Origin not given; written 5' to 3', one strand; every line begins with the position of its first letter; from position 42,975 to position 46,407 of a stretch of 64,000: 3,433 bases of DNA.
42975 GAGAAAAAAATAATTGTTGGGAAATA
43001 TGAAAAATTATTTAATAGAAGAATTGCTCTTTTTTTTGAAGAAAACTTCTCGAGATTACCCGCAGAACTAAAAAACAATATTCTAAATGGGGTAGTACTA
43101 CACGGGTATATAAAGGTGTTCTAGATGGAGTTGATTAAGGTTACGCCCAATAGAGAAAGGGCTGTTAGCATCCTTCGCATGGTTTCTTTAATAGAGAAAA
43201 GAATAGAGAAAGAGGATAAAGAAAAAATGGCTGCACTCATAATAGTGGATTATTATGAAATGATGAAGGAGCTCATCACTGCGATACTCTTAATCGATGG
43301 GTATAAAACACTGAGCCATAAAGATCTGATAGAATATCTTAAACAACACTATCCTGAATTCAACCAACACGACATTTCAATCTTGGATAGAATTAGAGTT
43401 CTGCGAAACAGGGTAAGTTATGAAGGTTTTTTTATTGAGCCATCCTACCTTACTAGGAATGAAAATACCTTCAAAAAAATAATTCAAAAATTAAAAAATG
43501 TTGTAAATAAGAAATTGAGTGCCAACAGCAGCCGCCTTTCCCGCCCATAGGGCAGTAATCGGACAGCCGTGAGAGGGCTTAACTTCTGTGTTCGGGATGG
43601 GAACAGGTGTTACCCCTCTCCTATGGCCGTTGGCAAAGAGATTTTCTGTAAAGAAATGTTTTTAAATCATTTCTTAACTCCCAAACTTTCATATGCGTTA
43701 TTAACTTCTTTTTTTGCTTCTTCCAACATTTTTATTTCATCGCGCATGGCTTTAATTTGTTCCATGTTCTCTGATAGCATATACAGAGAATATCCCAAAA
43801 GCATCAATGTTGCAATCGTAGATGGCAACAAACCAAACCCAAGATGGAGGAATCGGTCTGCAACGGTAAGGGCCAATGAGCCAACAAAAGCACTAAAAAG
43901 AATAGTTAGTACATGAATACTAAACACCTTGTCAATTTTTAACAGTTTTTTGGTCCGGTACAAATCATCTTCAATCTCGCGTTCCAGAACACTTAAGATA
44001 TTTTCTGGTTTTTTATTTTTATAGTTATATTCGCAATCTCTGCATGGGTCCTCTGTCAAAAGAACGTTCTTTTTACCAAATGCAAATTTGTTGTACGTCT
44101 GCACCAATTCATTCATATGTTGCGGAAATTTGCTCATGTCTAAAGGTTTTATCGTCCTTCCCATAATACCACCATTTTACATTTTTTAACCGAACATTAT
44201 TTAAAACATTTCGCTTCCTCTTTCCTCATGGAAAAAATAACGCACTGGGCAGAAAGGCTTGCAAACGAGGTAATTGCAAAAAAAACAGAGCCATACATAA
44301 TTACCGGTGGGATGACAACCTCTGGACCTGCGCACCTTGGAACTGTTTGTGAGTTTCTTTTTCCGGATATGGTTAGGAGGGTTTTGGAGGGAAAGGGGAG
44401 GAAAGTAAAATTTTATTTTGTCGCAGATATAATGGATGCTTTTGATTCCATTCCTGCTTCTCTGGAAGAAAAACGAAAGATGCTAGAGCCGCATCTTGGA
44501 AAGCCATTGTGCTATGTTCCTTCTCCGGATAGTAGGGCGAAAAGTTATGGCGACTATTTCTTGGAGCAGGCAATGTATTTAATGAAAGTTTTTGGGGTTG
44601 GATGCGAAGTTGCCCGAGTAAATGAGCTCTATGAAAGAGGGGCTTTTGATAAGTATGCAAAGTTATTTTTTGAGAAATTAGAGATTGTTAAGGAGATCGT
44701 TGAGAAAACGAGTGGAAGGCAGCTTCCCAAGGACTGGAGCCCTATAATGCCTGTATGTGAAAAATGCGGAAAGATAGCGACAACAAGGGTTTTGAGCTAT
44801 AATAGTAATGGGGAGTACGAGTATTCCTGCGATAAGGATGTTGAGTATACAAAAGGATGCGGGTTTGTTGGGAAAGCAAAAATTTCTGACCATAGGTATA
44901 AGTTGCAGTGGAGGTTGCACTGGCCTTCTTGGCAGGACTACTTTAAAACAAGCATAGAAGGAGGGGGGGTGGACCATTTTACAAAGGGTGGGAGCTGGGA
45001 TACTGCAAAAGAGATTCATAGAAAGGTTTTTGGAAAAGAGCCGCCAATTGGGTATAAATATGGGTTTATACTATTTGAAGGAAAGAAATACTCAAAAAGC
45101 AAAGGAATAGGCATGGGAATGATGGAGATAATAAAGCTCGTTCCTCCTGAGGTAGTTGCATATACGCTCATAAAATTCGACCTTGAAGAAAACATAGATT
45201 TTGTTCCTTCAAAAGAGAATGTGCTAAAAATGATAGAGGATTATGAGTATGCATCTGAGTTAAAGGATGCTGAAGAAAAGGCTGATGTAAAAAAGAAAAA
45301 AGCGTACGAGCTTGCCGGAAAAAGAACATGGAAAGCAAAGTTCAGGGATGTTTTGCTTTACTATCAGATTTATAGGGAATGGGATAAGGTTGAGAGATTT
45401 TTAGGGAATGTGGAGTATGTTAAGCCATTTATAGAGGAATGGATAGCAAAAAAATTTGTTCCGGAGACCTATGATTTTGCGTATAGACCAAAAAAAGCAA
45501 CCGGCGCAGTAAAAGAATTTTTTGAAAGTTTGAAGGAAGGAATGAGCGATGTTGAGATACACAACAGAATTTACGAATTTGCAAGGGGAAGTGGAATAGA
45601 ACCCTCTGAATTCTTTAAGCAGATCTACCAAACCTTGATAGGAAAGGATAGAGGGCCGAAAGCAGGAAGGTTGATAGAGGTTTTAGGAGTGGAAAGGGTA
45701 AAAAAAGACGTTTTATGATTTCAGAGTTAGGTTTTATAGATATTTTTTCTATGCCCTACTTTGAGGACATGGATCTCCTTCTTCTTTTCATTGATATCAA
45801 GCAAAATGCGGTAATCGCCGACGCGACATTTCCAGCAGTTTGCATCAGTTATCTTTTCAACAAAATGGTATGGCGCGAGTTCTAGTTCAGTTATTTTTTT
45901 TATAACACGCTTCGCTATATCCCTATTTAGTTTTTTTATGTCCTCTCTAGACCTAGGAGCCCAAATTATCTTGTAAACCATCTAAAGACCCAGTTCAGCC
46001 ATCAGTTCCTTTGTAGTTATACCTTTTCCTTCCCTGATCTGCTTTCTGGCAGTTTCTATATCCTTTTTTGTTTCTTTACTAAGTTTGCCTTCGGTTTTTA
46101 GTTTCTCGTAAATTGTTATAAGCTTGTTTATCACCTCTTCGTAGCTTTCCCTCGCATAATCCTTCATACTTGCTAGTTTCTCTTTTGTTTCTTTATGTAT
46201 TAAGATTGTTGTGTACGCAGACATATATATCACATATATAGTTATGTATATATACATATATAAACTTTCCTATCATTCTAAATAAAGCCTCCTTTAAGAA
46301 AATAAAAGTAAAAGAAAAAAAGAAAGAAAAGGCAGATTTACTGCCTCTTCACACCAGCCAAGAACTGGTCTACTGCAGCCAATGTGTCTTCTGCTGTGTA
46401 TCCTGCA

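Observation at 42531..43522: MNT/HEPN toxin-antitoxin cassette inserted at the 3' end of the 5S rRNA gene with a 28-bp target-like direct repeat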

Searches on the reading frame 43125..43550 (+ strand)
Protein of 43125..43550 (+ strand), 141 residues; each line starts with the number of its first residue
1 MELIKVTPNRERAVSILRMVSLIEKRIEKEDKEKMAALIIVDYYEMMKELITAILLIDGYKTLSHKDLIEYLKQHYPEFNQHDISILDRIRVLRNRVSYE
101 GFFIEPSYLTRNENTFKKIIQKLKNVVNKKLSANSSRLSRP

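Call 7: search_protein_families(library=pfam, proteins=[window:43125-43550:+], max_evalue=0.01)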
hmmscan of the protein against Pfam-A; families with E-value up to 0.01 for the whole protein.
window:43125-43550:+ (141 aa): 1 family
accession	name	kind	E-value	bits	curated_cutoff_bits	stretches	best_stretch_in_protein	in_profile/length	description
PF05168.19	HEPN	-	0.0022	18.6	22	1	35-129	23-113/117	HEPN domain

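Call 8: search_protein_families(library=ncbifam, proteins=[window:43125-43550:+], max_evalue=0.01)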
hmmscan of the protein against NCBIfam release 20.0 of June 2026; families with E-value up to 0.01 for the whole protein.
window:43125-43550:+ (141 aa): 1 family
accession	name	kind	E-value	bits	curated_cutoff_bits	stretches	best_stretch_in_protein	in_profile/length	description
NF004969.0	PRK06330.1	equivalog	0.0027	16.4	697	1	15-135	479-593/718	transcript cleavage factor/unknown domain fusion protein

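Call 67: search_solved_structures(query=A7, max_evalue=1, show_alignments=1)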
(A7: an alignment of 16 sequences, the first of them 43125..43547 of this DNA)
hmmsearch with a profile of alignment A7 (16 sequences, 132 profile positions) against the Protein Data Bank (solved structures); distinct sequences matched with E-value up to 1: 0.

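Call 69: search_protein_families(library=pfam, alignment_id=A7, max_evalue=0.01)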
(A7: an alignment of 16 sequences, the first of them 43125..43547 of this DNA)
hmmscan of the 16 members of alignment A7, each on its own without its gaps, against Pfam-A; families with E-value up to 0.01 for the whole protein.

A. member 1, window:43125-43547:+ (141 aa): 1 family
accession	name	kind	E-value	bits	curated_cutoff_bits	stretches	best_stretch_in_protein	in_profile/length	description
PF05168.19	HEPN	-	0.0022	18.6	22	1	35-129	23-113/117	HEPN domain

B. families by the number of members that match (of 16 scanned): 5 families
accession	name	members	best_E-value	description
PF05168.19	HEPN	2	0.0022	HEPN domain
PF22939.2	GPIID_WHD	1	0.0022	GPI inositol-deacylase, winged helix domain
PF00010.31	HLH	1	0.0047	Helix-loop-helix DNA-binding domain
PF18179.6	SUa-2TM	1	0.0049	SMODS- and Ubiquitin system-associated 2TM effector domain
PF00312.27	Ribosomal_S15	1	0.0058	Ribosomal protein S15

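Call 76: predict_structure(protein=window:43125-43547:+)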
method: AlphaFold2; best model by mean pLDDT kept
length: 141 residues; sequences in the alignment: 1
mean_pLDDT: 82.6   pTM: 0.78
mean pLDDT of the five models: 82.6, 76.0, 73.7, 54.3, 54.1
residues with pLDDT >= 90: 32; 70-90: 90; 50-70: 15; < 50: 4
segments of 3 or more residues with pLDDT < 50: none
pLDDT, mean of each block of 10 residues (from residue 1): 74 89 90 82 91 88 79 87 89 76 76 91 91 59 41
secondary structure, 60 per line:
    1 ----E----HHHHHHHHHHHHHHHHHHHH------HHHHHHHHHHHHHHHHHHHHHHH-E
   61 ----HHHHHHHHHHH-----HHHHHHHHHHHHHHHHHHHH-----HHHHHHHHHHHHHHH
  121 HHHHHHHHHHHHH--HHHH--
elements in order: H10-29 H36-58 H65-75 H81-100 H106-133 H136-139

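Call 78: fold_search(model_id=the predicted structure, library=pdb)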
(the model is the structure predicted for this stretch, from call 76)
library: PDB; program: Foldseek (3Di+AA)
matches with E <= 10: 204; with E <= 0.001: 0
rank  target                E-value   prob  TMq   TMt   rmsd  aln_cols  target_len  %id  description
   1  2hsb                  1.3e-03  1.00  0.61  0.67   3.4       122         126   23  Crystal structure of a hepn domain containing protein (af_0298) from archaeoglobus fulgidus at 1.95 A resolution (released 2006-08-15)
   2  1ylm_A                9.3e-02  0.95  0.55  0.54   5.5       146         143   13  Structure of Cytosolic Protein of Unknown Function YutE from Bacillus subtilis (released 2005-03-01)
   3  7bxo_G                1.3e-01  0.97  0.55  0.58   4.3       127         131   12  Crystal structure of the toxin-antitoxin with AMP-PNP (released 2020-09-30)
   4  6m6w_H                3.2e-01  0.80  0.49  0.52   4.9       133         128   14  Crystal structure the toxin-antitoxin MntA-HpeT mutant-Y104A (released 2020-09-30)
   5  1wty_A                3.8e-01  0.51  0.38  0.44   8.2       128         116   16  Crystal structure of a probable nucleotidyl transferase protein from thermus thermophilus HB8 (released 2004-12-07)
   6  6m6u_H                7.1e-01  0.87  0.59  0.63   4.0       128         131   13  Crystal structure the toxin-antitoxin MntA-HpeT mutant-D39ED41E (released 2020-09-30)
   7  8yuf_B                7.1e-01  0.30  0.38  0.40   7.6       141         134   13  Crystal structure of HEPN (Q64A) toxin (released 2025-04-02)
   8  5yep_C                7.5e-01  0.60  0.47  0.49   5.0       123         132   15  Crystal structure of SO_3166-SO_3165 from Shewanella oneidensis (released 2018-03-28)
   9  6tug_H                9.5e-01  0.44  0.48  0.20   7.8       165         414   16  Enterococcus italicus Csm6 bound to cyclic hexa-2'-fluoro-hexa-dAMP (released 2020-02-26)
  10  9dm3_MODEL_1_A        1.1e+00  0.21  0.34  0.36   8.5       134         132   11  De novo design of proteins that bind naphthalenediimides, powerful photooxidants with tunable photophysical pr (released 2025-03-05)
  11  7bxo_D                1.3e+00  0.75  0.58  0.62   4.1       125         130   16  Crystal structure of the toxin-antitoxin with AMP-PNP (released 2020-09-30)
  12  1wty_B                1.3e+00  0.30  0.40  0.47   7.7       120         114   16  Crystal structure of a probable nucleotidyl transferase protein from thermus thermophilus HB8 (released 2004-12-07)
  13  1o3u                  1.3e+00  0.28  0.40  0.45   7.2       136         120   11  Crystal structure of an hepn domain protein (tm0613) from thermotoga maritima at 1.75 A resolution (released 2003-04-22)
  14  8xeh_D                1.3e+00  0.20  0.34  0.38   8.2       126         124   15  Crystal structure of HEPN-MNT complex (released 2024-12-18)
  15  1ufb_A                1.3e+00  0.47  0.52  0.56   5.3       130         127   12  Crystal structure of TT1696 from Thermus thermophilus HB8 (released 2003-11-28)
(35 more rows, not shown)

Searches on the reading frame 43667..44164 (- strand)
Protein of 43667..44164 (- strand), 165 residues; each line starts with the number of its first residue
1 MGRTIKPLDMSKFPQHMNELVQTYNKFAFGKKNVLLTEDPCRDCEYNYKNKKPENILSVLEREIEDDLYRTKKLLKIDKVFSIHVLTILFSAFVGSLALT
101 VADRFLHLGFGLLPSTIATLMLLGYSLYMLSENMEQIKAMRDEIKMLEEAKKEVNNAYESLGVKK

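Call 7: search_protein_families(library=pfam, proteins=[window:43667-44164:-], max_evalue=0.01)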
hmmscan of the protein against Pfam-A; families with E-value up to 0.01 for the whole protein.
window:43667-44164:- (165 aa): 0 families

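Call 8: search_protein_families(library=ncbifam, proteins=[window:43667-44164:-], max_evalue=0.01)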
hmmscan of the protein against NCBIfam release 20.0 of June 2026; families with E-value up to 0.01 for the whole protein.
window:43667-44164:- (165 aa): 1 family
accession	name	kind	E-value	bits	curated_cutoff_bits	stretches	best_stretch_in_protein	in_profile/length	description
TIGR04402.2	mob_CxxC_CxxC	subfamily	0.0053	17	70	1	80-141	29-95/180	mobilome CxxCx(11)CxxC protein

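Call 16: find_encoding_contigs(protein=window:43667-44164:-, flank=3000, max_places=10)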
Protein window:43667-44164:- (165 aa): 5 contigs read that carry it; 4 places shown.
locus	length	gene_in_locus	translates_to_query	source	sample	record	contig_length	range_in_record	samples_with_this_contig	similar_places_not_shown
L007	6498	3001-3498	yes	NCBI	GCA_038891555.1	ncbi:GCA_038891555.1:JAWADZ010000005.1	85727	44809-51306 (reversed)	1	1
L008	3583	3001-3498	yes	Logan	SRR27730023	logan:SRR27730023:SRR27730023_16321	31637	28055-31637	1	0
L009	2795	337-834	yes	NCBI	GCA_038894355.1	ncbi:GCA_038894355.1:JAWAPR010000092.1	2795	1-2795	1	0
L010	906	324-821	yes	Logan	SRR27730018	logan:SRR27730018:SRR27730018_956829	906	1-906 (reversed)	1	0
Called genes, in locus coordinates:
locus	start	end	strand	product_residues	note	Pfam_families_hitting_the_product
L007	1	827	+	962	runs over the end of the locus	PF05124:S_layer_C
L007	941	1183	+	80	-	PF24434:DUF7557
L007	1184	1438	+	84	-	PF05016:ParE_toxin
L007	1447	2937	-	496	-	PF01406:tRNA-synt_1e (faint), PF01921:tRNA-synt_1f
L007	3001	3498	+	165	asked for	-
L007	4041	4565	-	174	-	PF01022:HTH_5 (weak), PF13412:HTH_24 (weak), PF18765:Polbeta (faint), PF01909:NTP_transf_2 (weak)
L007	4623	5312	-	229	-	-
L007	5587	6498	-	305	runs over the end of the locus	PF01008:IF-2B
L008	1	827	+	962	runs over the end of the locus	PF05124:S_layer_C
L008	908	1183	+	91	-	PF24434:DUF7557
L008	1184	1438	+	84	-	PF05016:ParE_toxin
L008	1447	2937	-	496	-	PF01406:tRNA-synt_1e (faint), PF01921:tRNA-synt_1f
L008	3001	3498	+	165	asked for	-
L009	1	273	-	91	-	PF01921:tRNA-synt_1f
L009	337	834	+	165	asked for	-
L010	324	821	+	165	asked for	-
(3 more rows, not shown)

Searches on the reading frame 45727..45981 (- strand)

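Call 7: search_protein_families(library=pfam, proteins=[window:45727-45981:-], max_evalue=0.01)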
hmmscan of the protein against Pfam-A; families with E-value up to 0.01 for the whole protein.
window:45727-45981:- (84 aa): 2 families
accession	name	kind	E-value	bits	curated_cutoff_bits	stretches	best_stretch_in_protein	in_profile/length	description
PF05016.21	ParE_toxin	-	6.4e-13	49.5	23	1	5-82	1-89/89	ParE toxin of type II toxin-antitoxin system, parDE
PF15781.12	ParE-like_toxin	-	0.0051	17.2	28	0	9-83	5-84/87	ParE-like toxin of type II bacterial toxin-antitoxin system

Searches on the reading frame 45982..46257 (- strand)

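Call 7: search_protein_families(library=pfam, proteins=[window:45982-46257:-], max_evalue=0.01)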
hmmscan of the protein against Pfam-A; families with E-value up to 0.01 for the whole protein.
window:45982-46257:- (91 aa): 4 families
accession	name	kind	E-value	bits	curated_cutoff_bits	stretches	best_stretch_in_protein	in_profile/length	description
PF24434.1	DUF7557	-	2.3e-09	37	25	1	16-52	2-37/45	Family of unknown function (DUF7557)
PF02697.20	VAPB_antitox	-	8.4e-05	23.7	27.9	1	17-76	2-66/69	Putative antitoxin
PF10140.15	YukC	-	0.0073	15.7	27.4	1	3-48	201-246/357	WXG100 protein secretion system (Wss), protein YukC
PF07240.16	Turandot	-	0.0084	16.5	27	0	39-69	7-37/80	Stress-inducible humoral factor Turandot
